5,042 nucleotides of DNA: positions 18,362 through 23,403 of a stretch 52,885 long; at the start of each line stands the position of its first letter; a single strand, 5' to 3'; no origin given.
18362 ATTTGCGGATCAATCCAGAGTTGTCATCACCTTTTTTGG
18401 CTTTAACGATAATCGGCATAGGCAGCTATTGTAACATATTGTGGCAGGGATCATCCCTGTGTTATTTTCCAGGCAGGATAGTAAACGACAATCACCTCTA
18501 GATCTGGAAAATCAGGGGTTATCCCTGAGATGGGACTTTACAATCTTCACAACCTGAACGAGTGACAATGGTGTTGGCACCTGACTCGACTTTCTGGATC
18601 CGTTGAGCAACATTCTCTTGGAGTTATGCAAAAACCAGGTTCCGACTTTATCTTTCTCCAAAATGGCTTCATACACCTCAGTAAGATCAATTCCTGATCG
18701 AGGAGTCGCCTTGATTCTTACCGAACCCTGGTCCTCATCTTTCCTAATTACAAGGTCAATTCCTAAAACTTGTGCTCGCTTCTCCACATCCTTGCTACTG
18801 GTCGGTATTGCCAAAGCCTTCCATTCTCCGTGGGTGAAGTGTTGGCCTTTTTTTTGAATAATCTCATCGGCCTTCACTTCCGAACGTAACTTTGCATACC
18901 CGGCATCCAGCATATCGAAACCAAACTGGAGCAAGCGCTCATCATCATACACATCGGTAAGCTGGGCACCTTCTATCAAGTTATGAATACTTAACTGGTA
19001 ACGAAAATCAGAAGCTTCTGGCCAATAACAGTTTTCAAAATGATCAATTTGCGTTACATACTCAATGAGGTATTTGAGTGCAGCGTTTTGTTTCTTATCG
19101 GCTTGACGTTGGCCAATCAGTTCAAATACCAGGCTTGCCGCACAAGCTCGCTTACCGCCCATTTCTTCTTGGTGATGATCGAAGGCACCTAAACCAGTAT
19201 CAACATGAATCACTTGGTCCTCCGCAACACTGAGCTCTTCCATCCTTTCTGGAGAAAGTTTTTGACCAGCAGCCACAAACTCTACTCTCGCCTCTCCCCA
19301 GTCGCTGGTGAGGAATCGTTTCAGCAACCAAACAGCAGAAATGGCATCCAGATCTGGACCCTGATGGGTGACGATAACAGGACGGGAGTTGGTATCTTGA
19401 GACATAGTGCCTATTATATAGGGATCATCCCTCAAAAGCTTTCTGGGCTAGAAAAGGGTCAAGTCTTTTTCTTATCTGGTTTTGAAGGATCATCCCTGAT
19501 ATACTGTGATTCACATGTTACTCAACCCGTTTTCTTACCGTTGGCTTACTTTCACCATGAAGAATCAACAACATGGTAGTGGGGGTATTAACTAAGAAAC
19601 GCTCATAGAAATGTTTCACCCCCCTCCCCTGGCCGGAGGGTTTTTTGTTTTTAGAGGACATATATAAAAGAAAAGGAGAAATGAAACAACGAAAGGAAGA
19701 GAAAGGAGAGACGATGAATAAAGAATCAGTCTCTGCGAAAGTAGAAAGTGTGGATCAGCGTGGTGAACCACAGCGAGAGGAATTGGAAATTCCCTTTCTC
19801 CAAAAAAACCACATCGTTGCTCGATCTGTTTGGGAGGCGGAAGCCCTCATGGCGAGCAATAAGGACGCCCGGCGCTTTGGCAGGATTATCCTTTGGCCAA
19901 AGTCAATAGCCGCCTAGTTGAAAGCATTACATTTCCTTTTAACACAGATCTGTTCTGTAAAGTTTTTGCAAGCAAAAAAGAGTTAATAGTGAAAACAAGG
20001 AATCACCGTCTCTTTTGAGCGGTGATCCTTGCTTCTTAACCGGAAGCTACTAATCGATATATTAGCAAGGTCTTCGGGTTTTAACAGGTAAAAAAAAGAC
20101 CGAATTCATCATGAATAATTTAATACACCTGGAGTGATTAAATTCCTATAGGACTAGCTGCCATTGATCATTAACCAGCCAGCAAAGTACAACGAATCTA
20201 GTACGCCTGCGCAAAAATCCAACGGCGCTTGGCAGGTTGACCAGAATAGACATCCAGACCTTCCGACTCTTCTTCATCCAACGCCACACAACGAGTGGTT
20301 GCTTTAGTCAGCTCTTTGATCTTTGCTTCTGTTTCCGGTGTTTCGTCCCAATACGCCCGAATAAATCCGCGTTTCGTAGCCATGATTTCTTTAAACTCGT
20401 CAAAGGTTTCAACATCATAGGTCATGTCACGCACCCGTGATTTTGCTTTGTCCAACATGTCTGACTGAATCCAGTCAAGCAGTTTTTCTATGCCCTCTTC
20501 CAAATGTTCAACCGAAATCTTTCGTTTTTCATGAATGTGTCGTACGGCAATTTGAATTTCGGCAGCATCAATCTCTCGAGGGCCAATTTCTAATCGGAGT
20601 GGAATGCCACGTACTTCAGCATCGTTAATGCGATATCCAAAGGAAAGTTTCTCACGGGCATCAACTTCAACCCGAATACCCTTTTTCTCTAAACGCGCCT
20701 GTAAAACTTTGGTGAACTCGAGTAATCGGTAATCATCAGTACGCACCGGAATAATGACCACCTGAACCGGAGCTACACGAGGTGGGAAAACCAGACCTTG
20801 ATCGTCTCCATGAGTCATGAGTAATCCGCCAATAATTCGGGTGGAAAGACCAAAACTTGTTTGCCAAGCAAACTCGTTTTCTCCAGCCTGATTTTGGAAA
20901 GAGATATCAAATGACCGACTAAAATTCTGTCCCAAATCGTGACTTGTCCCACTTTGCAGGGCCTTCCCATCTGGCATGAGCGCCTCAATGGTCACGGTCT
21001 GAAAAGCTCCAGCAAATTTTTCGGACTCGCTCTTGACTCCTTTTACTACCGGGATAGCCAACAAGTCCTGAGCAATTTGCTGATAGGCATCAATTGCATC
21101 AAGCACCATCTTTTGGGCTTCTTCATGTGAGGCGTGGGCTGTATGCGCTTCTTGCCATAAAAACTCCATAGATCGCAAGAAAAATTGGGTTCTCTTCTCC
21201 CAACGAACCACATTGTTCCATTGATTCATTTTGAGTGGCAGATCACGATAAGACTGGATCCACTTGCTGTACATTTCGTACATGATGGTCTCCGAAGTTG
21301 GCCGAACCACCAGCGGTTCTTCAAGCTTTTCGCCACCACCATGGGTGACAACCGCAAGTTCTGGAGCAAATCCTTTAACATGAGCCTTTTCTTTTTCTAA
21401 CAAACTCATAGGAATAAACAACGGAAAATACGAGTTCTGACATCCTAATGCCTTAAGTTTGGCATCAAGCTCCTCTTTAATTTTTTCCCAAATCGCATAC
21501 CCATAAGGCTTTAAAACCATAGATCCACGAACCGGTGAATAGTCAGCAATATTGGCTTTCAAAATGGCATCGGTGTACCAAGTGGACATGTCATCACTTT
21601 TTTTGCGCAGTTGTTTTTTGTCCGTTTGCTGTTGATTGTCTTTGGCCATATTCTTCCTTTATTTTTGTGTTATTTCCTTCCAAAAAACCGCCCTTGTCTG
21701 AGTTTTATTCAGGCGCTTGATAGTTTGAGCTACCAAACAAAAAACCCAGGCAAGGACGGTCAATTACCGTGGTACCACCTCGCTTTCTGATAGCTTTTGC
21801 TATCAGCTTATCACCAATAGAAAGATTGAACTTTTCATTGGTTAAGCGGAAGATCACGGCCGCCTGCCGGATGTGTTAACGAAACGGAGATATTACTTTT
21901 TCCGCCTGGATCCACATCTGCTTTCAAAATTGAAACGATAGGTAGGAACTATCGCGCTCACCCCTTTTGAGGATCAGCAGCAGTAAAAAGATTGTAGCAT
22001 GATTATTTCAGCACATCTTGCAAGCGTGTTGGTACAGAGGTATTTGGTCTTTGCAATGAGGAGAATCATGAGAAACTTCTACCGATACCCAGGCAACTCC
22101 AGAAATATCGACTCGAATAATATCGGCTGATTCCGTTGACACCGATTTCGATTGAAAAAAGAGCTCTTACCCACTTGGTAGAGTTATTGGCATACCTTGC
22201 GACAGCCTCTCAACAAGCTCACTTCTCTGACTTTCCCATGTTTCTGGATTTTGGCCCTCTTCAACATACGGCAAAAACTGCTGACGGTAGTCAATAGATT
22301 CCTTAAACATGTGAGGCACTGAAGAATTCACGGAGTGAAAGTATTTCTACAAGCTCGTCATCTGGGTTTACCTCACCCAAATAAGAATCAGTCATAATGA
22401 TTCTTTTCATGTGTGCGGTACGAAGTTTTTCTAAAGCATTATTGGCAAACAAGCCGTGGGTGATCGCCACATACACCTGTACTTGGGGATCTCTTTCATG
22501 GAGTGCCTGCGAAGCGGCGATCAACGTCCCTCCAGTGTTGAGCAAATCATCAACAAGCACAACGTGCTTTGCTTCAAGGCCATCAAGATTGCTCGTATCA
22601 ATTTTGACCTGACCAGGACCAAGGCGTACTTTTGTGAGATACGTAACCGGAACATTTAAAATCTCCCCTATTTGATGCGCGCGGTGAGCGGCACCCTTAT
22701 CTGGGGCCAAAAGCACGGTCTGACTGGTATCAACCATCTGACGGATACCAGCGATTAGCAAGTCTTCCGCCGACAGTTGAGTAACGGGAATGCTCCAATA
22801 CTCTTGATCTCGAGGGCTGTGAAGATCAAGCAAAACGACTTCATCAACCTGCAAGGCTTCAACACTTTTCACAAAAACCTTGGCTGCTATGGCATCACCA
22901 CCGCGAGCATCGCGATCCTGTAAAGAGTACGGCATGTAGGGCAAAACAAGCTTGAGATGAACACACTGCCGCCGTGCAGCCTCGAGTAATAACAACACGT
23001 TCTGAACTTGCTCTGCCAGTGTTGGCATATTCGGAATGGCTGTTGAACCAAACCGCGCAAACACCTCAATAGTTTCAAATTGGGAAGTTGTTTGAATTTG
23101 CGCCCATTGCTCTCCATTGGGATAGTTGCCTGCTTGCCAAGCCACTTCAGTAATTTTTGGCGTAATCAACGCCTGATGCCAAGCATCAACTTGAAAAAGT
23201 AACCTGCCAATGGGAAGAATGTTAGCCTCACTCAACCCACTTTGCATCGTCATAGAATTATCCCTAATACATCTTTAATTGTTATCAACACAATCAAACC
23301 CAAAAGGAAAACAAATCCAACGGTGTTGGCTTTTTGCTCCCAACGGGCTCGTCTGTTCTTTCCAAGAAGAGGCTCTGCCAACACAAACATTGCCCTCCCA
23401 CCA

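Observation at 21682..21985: proS T-box riboswitch in a CPR genome with a non-canonical stem I that may display a Pro codon in an anticodon-like 7-nt loop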

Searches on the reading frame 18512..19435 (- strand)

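Call 5: search_protein_families(library=pfam, proteins=[window:18512-19435:-])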
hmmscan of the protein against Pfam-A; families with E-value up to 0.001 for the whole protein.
window:18512-19435:- (307 aa): 2 families
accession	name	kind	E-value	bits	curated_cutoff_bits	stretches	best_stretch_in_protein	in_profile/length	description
PF01368.27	DHH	-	6.6e-05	23.6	28.1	0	20-86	3-54/125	DHH family, N-terminal domain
PF09828.14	ChrB_C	-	0.00072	20.4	25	0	22-181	2-130/132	ChrB, C-terminal domain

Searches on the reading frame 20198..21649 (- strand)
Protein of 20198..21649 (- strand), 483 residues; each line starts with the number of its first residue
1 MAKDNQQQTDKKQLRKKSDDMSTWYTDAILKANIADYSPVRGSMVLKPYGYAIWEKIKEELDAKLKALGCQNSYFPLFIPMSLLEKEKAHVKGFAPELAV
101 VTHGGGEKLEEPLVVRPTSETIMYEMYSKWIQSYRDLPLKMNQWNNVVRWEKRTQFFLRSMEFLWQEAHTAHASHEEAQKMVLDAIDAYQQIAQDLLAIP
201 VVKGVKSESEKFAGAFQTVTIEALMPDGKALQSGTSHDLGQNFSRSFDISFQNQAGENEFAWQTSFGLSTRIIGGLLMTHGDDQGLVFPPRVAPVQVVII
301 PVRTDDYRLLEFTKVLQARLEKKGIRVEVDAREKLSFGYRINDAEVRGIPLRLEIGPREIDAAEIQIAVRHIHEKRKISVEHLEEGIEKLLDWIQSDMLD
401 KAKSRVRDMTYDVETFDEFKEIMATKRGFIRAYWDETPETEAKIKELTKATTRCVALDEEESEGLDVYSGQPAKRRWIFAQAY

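Call 5: search_protein_families(library=pfam, proteins=[window:20198-21649:-])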
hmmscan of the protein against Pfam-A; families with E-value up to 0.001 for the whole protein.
window:20198-21649:- (483 aa): 3 families
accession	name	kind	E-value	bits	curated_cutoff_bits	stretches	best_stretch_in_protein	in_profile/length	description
PF00587.30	tRNA-synt_2b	-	3.9e-23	82.9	29.3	1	110-277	8-176/179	tRNA synthetase class II core domain (G, H, P, S and T)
PF09180.16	ProRS-C_1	-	1.8e-18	66.8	31.5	1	416-483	1-71/71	Prolyl-tRNA synthetase, C-terminal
PF03129.25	HGTP_anticodon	-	2.7e-18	66.4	21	1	296-389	1-93/94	Anticodon binding domain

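Call 16: search_protein_families(library=ncbifam, proteins=[window:20198-21649:-])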
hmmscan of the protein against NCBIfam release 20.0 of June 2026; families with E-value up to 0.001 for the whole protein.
window:20198-21649:- (483 aa): 8 families
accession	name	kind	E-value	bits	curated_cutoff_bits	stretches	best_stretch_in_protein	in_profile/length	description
TIGR00408.1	proS_fam_I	equivalog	1e-172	575.4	437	1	16-483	3-475/475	proline--tRNA ligase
NF006625.0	PRK09194.1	equivalog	3.2e-39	135.3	558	2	237-385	409-556/559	proline--tRNA ligase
TIGR00409.1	proS_fam_II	equivalog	4e-33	115.1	306.7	2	229-389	407-567/568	proline--tRNA ligase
NF008979.1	PRK12325.1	exception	4.8e-33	114.7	550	2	229-384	278-433/437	proline--tRNA ligase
TIGR00418.1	thrS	equivalog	1.4e-21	77.1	383.65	2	266-389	448-563/565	threonine--tRNA ligase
NF003068.0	PRK03991.1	equivalog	2.4e-18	65.8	484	1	245-390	443-591/613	threonine--tRNA ligase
NF011500.0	PRK14938.1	equivalog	1.7e-12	47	362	1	282-389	262-365/387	Ser-tRNA(Thr) hydrolase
NF003211.1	PRK04173.1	equivalog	1.4e-06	27.4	312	1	104-385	154-452/454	glycine--tRNA ligase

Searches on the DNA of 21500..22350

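Call 4: search_rna_families(source=window, start=21500, end=22350, threshold=evalue, max_evalue=10, show_alignments=4)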
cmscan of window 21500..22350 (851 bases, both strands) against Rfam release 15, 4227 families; matches with E-value up to 10: 9.
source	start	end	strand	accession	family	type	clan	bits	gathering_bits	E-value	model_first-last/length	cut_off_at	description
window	21749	21911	-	RF00230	T-box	Cis-reg; leader;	-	33.5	93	1.4e-05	1-219/219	no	T-box leader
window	21686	21761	-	RF03578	mir-3910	Gene; miRNA;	-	23.5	95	0.049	1-82/82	no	mir-3910 microRNA precursor family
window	21783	21807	+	RF01328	CRISPR-DR17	Gene; CRISPR;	CL00014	23.3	42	0.092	1-25/25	no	CRISPR RNA direct repeat element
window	21686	21761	+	RF03578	mir-3910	Gene; miRNA;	-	17.5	95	2.1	1-82/82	no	mir-3910 microRNA precursor family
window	22204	22221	+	RF03085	abiF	Gene; sRNA;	-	17.2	37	4.6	8-26/37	no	abiF RNA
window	21682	21807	+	RF02123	FTX_4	Gene; lncRNA;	-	16.4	80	7.5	1-141/141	no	FTX transcript, XIST regulator conserved region 4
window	21813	21842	+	RF03718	mir-2804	Gene; miRNA;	-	16.3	86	6.9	28-57/78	no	mir-2804 microRNA precursor family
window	21826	21845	-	RF03730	mir-7615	Gene; miRNA;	-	14.7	90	7.6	23-42/64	no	mir-7615 microRNA precursor family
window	22301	22350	-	RF00706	mir-263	Gene; miRNA;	CL00093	14.2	51.3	3.1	34-86/86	5'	mir-263 microRNA precursor family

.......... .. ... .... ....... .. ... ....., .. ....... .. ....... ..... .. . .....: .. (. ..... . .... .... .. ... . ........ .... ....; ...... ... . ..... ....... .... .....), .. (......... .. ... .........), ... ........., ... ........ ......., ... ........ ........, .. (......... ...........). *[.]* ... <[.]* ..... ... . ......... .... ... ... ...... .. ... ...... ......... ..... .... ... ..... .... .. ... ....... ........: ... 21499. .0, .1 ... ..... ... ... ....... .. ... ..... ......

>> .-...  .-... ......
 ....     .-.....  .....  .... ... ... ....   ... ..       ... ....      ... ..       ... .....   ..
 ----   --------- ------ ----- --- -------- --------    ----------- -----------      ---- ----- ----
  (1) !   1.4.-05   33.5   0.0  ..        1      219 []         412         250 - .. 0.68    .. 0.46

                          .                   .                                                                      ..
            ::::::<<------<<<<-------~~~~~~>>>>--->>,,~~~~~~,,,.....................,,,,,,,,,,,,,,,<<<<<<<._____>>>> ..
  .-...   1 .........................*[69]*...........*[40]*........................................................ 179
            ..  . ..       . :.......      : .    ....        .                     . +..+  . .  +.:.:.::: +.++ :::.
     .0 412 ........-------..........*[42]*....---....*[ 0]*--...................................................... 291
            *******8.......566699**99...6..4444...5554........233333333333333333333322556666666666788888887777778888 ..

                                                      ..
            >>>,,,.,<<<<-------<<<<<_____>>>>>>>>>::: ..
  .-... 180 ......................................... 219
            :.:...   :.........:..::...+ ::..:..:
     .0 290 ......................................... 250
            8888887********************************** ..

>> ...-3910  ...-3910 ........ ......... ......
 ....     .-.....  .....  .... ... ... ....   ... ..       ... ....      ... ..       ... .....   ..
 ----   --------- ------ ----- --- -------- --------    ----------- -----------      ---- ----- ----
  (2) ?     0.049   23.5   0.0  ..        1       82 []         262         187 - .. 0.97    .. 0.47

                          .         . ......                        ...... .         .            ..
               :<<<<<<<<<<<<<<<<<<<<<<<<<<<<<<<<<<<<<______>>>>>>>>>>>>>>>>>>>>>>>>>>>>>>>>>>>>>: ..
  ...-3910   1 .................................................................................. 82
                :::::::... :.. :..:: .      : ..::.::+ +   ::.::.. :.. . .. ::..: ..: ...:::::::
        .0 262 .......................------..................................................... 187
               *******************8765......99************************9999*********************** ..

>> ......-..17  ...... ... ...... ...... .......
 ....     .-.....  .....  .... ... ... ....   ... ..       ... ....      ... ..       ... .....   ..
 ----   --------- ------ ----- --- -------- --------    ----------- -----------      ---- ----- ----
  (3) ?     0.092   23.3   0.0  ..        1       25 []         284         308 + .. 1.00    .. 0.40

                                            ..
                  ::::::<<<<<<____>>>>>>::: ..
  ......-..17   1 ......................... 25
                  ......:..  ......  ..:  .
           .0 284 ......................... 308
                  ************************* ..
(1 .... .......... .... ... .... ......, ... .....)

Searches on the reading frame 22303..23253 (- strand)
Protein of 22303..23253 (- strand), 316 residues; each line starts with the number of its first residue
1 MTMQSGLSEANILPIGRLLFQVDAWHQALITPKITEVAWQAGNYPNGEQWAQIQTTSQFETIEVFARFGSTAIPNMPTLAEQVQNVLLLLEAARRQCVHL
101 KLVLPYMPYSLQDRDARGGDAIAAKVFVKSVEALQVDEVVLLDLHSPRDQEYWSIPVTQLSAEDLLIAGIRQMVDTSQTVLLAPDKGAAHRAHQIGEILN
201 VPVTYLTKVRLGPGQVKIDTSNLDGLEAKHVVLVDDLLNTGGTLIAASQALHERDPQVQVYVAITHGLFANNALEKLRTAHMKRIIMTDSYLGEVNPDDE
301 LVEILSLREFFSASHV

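Call 5: search_protein_families(library=pfam, proteins=[window:22303-23253:-])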
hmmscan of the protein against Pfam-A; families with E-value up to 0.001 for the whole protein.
window:22303-23253:- (316 aa): 5 families
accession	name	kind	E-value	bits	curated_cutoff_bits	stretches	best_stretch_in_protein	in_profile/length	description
PF00156.33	Pribosyltran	-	1.3e-16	60.7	26.3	1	166-286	18-141/158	Phosphoribosyl transferase domain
PF14572.12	Pribosyl_synth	-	5.3e-07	30.2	27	1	229-290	84-144/184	Phosphoribosyl synthetase-associated domain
PF13793.12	Pribosyltran_N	-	7.9e-07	29.4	25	1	39-132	27-114/117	N-terminal domain of ribose phosphate pyrophosphokinase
PF15609.12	PRTase_2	-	0.00013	22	28.8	1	227-265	118-156/188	Phosphoribosyl transferase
PF14681.12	UPRTase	-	0.00014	21.9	27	1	226-288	118-179/206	Uracil phosphoribosyltransferase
